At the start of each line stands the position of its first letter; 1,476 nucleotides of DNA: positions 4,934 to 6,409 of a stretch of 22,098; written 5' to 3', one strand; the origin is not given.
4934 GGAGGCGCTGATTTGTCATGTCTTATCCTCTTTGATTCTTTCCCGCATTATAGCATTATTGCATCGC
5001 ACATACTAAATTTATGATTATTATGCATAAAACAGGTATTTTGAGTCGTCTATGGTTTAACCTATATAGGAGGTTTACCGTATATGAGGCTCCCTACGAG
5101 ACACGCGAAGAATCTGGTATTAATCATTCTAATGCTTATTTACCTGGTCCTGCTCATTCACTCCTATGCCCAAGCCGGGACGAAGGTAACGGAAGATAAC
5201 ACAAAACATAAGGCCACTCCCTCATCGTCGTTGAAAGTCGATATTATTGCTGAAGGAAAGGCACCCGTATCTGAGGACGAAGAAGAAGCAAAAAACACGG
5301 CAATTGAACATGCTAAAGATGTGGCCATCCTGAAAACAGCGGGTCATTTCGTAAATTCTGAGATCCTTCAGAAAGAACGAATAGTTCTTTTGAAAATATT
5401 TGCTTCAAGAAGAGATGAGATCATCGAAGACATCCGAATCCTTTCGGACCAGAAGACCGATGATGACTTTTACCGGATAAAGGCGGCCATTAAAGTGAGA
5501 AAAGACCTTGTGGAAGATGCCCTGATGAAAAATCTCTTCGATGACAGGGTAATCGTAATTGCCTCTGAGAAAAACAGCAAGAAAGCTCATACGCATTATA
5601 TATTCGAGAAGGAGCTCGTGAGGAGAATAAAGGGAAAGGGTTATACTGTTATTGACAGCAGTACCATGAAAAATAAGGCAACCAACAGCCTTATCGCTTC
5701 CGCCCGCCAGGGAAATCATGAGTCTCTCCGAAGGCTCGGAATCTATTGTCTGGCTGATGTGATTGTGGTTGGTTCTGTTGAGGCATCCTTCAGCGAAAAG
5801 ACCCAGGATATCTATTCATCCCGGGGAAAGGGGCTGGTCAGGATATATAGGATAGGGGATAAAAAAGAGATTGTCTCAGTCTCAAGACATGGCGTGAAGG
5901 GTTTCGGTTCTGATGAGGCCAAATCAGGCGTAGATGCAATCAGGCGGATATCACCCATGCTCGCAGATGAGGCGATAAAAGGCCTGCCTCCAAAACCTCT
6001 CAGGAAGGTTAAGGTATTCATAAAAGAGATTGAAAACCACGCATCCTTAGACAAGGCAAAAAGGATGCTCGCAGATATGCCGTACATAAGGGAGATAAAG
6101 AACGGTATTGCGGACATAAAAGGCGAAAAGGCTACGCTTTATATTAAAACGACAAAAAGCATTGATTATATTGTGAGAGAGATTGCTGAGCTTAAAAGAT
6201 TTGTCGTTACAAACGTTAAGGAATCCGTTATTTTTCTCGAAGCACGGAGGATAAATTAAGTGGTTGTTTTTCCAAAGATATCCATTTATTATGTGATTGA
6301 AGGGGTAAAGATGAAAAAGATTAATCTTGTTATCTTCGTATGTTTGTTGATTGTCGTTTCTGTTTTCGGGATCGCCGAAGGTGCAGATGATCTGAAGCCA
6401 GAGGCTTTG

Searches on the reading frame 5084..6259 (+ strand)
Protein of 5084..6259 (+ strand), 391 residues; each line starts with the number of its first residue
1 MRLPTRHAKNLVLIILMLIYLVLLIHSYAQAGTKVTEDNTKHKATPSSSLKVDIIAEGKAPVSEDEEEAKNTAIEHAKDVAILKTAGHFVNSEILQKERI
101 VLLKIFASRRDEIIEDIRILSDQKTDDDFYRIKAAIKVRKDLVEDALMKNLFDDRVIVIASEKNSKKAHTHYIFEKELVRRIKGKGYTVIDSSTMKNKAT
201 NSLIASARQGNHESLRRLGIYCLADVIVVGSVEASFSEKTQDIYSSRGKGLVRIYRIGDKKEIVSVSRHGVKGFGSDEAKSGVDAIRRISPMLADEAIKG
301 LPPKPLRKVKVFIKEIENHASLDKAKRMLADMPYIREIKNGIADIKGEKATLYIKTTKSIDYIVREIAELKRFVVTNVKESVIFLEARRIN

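Call 5: search_protein_families(library=pfam, proteins=[window:5084-6259:+], max_evalue=0.01)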
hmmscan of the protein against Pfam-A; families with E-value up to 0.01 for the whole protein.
window:5084-6259:+ (391 aa): 1 family
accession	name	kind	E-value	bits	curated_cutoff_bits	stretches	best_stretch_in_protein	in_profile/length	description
PF16548.10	FlgT_N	-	0.0048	17.8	28.8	0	56-128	5-76/87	Flagellar assembly protein T, N-terminal domain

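Call 72: search_solved_structures(query=A3, max_evalue=1)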
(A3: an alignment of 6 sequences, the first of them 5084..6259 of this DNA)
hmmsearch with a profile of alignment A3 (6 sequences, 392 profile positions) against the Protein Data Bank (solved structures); distinct sequences matched with E-value up to 1: 5.
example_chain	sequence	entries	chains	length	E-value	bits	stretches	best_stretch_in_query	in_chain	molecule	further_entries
9hmf_C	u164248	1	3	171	0.014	17.6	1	33-148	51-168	Lipoprotein, putative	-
6g6o_A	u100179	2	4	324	0.022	17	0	246-272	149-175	Ika8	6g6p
4ina_A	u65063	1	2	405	0.55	12.4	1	178-211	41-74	saccharopine dehydrogenase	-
8v9v_A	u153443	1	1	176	0.63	12.2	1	304-359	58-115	Pilus assembly protein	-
9vc6_A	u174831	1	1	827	0.74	12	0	164-281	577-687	Competence protein ComEC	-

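Call 93: search_protein_families(library=pfam, alignment_id=A3, max_evalue=0.1)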
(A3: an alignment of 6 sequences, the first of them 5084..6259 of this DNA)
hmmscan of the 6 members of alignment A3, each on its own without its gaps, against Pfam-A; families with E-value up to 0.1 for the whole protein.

A. member 1, window:5084-6259:+ (391 aa): 1 family
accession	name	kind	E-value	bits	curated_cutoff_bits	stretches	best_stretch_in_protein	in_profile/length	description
PF16548.10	FlgT_N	-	0.0048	17.8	28.8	1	56-128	5-76/87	Flagellar assembly protein T, N-terminal domain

B. families by the number of members that match (of 6 scanned): 2 families
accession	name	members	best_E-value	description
PF16548.10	FlgT_N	5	0.00043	Flagellar assembly protein T, N-terminal domain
PF08827.16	DUF1805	1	0.038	Domain of unknown function (DUF1805)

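Call 94: predict_structure(protein=window:5084-6259:+)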
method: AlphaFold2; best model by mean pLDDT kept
length: 391 residues; sequences in the alignment: 1
mean_pLDDT: 51.9   pTM: 0.33
mean pLDDT of the five models: 51.9, 40.6, 33.5, 32.5, 31.9
residues with pLDDT >= 90: 17; 70-90: 75; 50-70: 62; < 50: 237
segments of 3 or more residues with pLDDT < 50: 36-48, 90-104, 148-279, 281-317, 331-346, 353-357, 379-391
pLDDT, mean of each block of 10 residues (from residue 1): 67 89 83 52 44 84 83 84 66 39 55 88 83 88 61 30 26 29 29 32 34 33 35 29 32 41 42 46 44 43 40 45 54 43 49 49 57 52 43 33
secondary structure, 60 per line:
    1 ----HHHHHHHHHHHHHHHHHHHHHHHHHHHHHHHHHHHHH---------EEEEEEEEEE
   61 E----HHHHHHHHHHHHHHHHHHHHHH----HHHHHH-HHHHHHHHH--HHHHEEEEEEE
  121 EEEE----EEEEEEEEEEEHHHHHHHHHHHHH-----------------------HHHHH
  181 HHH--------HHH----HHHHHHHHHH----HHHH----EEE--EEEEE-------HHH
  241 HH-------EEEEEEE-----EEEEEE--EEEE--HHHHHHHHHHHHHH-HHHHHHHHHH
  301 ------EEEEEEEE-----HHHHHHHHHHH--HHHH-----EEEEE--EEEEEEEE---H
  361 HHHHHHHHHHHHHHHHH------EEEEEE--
elements in order: H5-41 E51-61 H66-87 H92-97 H99-107 H110-113 E114-124 E129-139 H140-152 H176-183 H199-208 H213-216 E221-223 E226-230 H238-242 E250-256 E262-267 E270-273 H276-289 H291-300 E307-314 H320-330 H333-336 E342-346 E349-356 H360-377 E384-389
